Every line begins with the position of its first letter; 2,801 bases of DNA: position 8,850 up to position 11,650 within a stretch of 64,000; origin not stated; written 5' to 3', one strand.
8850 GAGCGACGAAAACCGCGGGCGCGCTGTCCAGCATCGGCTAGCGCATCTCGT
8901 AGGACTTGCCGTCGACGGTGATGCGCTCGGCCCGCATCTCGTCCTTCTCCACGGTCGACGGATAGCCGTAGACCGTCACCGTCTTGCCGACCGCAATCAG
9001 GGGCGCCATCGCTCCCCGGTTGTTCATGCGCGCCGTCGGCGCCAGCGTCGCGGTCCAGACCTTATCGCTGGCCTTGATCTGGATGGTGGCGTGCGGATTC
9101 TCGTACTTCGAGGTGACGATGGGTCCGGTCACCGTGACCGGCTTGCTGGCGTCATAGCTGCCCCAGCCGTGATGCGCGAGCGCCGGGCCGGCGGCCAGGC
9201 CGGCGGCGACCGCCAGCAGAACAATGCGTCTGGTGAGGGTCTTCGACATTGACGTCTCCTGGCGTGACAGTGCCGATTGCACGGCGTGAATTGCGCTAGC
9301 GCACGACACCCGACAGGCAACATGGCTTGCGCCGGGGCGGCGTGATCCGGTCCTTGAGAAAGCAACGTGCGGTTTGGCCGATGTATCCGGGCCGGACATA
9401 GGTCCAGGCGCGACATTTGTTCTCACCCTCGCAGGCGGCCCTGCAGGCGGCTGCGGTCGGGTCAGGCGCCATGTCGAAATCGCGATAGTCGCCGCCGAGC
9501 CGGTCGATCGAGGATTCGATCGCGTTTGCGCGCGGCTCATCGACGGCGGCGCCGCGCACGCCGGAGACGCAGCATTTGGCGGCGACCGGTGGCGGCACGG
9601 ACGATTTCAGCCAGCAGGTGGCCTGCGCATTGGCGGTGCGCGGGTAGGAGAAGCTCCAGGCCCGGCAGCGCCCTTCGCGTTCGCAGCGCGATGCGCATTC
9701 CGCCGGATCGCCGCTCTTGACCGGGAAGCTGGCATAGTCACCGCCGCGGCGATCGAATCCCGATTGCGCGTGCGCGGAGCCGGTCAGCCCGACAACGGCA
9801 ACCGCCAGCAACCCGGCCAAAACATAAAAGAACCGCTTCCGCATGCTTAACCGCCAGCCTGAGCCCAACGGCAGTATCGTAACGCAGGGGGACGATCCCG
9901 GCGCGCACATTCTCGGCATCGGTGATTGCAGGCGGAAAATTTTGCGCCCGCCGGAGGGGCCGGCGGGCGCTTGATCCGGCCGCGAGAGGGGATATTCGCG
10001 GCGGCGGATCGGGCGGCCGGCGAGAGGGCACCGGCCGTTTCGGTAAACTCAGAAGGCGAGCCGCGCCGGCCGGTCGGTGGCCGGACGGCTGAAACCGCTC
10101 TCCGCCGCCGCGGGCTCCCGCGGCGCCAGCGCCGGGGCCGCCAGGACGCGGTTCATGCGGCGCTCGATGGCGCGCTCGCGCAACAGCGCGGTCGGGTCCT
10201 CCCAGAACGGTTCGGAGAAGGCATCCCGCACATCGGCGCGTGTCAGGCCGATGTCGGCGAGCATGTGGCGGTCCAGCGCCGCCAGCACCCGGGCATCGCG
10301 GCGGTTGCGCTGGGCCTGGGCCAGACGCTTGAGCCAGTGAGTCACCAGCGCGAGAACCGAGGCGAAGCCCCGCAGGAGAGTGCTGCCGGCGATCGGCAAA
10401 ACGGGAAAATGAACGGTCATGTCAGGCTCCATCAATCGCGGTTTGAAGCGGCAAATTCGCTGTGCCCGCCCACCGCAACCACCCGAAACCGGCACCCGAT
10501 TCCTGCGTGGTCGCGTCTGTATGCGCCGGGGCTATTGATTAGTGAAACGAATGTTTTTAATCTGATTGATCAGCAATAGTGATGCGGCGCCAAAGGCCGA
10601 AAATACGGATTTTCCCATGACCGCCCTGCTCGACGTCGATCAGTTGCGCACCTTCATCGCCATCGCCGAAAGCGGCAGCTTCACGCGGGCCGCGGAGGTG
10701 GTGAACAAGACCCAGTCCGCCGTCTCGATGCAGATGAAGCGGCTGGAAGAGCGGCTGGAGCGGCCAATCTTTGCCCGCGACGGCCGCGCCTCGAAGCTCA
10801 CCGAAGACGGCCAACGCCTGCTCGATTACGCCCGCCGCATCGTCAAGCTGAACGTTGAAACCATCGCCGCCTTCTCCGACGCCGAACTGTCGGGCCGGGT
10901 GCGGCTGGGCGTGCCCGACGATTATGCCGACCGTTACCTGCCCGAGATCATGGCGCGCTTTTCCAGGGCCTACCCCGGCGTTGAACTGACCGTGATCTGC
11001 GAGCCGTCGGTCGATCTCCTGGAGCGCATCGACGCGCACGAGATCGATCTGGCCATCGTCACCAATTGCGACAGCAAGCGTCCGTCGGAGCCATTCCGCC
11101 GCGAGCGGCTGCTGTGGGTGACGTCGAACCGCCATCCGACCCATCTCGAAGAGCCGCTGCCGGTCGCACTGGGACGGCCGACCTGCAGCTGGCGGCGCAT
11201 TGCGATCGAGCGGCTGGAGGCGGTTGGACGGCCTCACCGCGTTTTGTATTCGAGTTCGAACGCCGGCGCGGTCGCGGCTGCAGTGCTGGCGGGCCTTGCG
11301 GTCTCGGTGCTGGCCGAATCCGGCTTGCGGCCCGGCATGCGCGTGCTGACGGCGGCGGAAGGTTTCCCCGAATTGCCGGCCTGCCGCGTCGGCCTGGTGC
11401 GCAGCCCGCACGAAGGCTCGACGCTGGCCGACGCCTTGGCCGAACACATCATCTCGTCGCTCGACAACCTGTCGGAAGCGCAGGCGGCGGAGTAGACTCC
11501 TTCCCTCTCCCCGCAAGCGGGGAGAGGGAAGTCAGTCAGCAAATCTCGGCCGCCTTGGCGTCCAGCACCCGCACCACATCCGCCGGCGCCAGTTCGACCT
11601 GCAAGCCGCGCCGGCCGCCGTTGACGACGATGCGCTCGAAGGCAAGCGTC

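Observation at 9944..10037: Three anti-Shine-Dalgarno-looped hairpins in the DUF1127 3' UTR (cuckoo/CcsR-like sRNA)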

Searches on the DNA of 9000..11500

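Call 3: search_rna_families(source=window, start=9000, end=11500, threshold=evalue, max_evalue=10, show_alignments=3)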
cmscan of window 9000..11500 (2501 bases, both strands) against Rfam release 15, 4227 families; matches with E-value up to 10: 10.
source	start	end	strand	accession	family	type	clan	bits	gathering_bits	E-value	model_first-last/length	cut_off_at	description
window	9939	10048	-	RF02344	ar14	Gene; sRNA;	-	30.5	58.8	0.0032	1-123/123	no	Alphaproteobacterial ar14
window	11369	11451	-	RF00960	mir-661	Gene; miRNA;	-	22.5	73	1.5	1-84/84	no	mir-661 microRNA precursor family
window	10006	10079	+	RF03920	mir-237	Gene; miRNA;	-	19.4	80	0.72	1-79/79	no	mir-237 microRNA precursor family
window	10889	10943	-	RF02649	Trans44_sRNA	Gene; sRNA;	-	18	108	0.08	98-152/267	no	Ruegeria trans44 sRNA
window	9932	9999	+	RF00599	SNORA77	Gene; snRNA; snoRNA; HACA-box;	-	16.9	42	2.4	1-125/125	no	Small nucleolar RNA SNORA77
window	9472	9551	+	RF00820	mir-248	Gene; miRNA;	-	16.7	90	3.6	1-93/93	no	mir-248 microRNA precursor family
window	9931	10045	+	RF02346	ar35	Gene; sRNA;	-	16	45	5.3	1-144/144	no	Alphaproteobacterial sRNA ar35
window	9167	9252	-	RF02681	Twister-sister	Gene; ribozyme;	-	15.5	34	9.3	1-81/81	no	Twister_sister_ribozyme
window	11430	11456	-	RF01309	sR60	Gene; snRNA; snoRNA; CD-box;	CL00132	15.2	50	4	1-55/55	no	Small nucleolar RNA sR60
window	10106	10125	+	RF02871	ncS54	Gene; sRNA;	-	14.7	43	7.3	51-70/79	no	Burkholderia sRNA 54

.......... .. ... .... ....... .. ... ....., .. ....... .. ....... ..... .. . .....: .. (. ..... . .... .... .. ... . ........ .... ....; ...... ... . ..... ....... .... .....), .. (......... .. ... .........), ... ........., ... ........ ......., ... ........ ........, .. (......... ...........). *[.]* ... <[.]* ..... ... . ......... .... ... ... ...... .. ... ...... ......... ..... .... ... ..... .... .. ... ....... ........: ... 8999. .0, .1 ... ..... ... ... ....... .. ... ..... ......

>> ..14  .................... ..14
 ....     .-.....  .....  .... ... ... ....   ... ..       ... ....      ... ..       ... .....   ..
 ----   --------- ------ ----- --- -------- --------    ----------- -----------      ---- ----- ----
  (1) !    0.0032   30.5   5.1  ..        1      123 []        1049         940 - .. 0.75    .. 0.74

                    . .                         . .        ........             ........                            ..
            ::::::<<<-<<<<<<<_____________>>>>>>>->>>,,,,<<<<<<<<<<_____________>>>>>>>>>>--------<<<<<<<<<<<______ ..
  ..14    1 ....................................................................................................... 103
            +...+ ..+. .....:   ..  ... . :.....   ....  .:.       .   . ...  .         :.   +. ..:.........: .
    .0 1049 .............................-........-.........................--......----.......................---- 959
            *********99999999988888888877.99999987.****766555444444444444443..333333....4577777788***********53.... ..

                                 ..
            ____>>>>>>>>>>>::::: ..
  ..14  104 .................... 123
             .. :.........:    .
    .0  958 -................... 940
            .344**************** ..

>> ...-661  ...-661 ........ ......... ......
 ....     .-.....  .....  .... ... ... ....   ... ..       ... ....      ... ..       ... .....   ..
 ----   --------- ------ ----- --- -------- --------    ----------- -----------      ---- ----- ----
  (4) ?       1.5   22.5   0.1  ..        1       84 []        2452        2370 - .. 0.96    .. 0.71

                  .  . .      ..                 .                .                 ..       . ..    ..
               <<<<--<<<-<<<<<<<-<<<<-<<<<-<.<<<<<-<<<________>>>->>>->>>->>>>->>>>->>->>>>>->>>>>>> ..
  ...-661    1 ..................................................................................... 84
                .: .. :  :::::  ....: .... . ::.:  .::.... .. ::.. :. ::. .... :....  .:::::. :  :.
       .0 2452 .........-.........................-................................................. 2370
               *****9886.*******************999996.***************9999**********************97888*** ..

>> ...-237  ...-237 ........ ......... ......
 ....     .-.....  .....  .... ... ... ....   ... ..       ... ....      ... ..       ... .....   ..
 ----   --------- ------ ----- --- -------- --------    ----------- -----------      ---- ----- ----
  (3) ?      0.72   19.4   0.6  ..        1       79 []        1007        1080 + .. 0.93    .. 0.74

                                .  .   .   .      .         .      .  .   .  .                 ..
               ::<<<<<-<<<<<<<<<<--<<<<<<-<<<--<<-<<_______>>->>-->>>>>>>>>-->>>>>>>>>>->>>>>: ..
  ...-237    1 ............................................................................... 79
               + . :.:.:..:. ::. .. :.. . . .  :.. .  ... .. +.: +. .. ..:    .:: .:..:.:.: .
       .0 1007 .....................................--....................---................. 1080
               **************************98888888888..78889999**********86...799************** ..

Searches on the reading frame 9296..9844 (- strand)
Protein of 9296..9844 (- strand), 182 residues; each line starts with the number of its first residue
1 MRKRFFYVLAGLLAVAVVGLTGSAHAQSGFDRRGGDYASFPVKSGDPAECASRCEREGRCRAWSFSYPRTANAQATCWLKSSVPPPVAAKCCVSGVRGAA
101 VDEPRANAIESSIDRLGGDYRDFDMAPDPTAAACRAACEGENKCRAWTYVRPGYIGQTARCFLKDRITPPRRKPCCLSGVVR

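Call 10: search_protein_families(library=pfam, proteins=[window:9296-9844:-], max_evalue=0.01)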
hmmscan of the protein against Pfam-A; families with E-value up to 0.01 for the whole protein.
window:9296-9844:- (182 aa): 4 families
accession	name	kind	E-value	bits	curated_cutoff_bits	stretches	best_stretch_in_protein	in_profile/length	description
PF14295.12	PAN_4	-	6.4e-35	119.4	27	2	30-80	1-51/51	PAN domain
PF00024.32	PAN_1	-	4.4e-10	39.7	21.4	2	44-82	21-54/76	PAN domain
PF08276.17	PAN_2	-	3.9e-05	24.1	21.1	0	44-80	27-60/67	PAN-like domain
PF07502.20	MANEC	-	0.002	18.8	25.5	0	34-82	24-71/89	MANEC domain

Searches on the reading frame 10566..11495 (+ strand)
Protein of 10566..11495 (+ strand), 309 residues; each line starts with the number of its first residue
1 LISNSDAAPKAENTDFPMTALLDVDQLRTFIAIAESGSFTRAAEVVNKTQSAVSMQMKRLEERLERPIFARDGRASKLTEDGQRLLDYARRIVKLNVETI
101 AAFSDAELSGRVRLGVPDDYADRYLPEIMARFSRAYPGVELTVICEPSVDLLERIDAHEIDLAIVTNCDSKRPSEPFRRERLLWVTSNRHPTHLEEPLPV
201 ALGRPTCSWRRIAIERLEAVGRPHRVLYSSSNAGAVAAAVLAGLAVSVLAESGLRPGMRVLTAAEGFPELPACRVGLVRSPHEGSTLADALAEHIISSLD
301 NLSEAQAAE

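Call 10: search_protein_families(library=pfam, proteins=[window:10566-11495:+], max_evalue=0.01)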
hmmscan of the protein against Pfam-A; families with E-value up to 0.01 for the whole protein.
window:10566-11495:+ (309 aa): 2 families
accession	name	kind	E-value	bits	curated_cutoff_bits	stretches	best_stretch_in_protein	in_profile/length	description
PF03466.25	LysR_substrate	-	1.5e-29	103.3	28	1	107-296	3-205/209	LysR substrate binding domain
PF00126.33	HTH_1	-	7.4e-22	77.5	26.6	1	25-83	2-60/60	Bacterial regulatory helix-turn-helix protein, lysR family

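Call 54: search_protein_families(library=ncbifam, proteins=[window:10617-11495:+], max_evalue=0.001)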
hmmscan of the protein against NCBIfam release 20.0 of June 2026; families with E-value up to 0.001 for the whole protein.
window:10617-11495:+ (292 aa): 53 families (the best 25 are shown)
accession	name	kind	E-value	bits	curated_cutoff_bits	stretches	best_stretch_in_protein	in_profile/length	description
NF011673.1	PRK15092.1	equivalog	9.2e-57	192.4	530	1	5-281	11-287/293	transcriptional regulator LrhA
NF040786.1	LysR_Sec_metab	equivalog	9.1e-32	110.2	250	1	6-173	2-173/298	selenium metabolism-associated LysR family transcriptional regulator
NF047711.1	PutUtilRegPtrR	equivalog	1.8e-31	109.3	400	1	6-236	2-238/283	putrescine utilization regulator PtrR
TIGR03339.1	phn_lysR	subfamily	2.1e-27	96.1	341.1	1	9-241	1-244/279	aminoethylphosphonate catabolism associated LysR family transcriptional regulator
NF008416.0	PRK11242.1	equivalog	6.9e-25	88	277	1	9-177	5-177/300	transcriptional regulator CynR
NF053705.1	TransRegGltCGpos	equivalog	1.2e-24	87.1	350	1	7-235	3-244/300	glutamate biosynthesis transcriptional regulator GltC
NF008722.0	PRK11716.1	equivalog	1.6e-24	86.4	246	1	5-153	1-151/293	HTH-type transcriptional activator IlvY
NF008352.0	PRK11139.1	subfamily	1.7e-23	83.2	288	1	8-228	9-237/305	transcriptional regulator GcvA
NF047354.1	trans_reg_GltC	equivalog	6.7e-22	78.3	300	1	6-152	2-149/290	glutamate biosynthesis transcriptional regulator GltC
NF047520.1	trans_act_CidR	equivalog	1.3e-21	77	415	1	5-175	1-175/292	cidABC operon transcriptional activator CidR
NF045990.1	TransRegCbbRRhodb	equivalog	2e-21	76.3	450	1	6-176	7-182/304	LysR family regulator CbbR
NF041036.1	decaheme_TF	subfamily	1.2e-20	74.2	210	1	6-155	2-152/301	multiheme cytochrome-associated LysR family transcriptional regulator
TIGR03418.1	chol_sulf_TF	equivalog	3.5e-20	72.2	324.8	1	5-150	1-143/291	choline sulfate utilization transcriptional regulator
TIGR02424.1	TF_pcaQ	equivalog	4.8e-20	71.7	303.8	1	9-174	7-178/300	pca operon transcription factor PcaQ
NF007491.0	PRK10086.1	equivalog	3.2e-19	68.9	316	1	8-149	20-158/313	DNA-binding transcriptional regulator DsdC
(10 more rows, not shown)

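Call 60: search_solved_structures(query=window:10617-11492:+, max_evalue=1e-10)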
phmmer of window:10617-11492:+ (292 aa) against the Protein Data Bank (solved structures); distinct sequences matched with E-value up to 1e-10: 11.
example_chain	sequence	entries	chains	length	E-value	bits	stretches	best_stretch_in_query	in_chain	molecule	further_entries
7yhj_A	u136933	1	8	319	1.2e-43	152.8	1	5-276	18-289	Probable HTH-type transcriptional regulator LrhA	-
22xo_A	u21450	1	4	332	1.4e-43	152.6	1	5-276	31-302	Probable HTH-type transcriptional regulator LrhA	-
3onm_A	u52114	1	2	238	2.4e-22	82.9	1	90-278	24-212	Transcriptional regulator LrhA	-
5y2v_A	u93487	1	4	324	1.7e-18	70.3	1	7-242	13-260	Rubisco operon transcriptional regulator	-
8h3v_S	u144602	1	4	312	1.1e-15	61.1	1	7-151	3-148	NtcB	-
8sbf_A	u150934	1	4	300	2.1e-15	60.2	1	7-152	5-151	Putative transcriptional regulator (LysR family)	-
8y6u_H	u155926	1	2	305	9.3e-13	51.5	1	7-148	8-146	Glycine cleavage system transcriptional activator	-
9hh1_A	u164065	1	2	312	2.8e-12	49.9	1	4-129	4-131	Transcriptional regulator, LysR family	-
6m5f_A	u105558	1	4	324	1.4e-11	47.6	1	3-160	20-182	Probable transcriptional regulator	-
3hhg_A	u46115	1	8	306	1.7e-11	47.4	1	8-137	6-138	Transcriptional regulator, LysR family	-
3fzv_A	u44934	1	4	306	1.9e-11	47.2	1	7-160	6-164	Probable transcriptional regulator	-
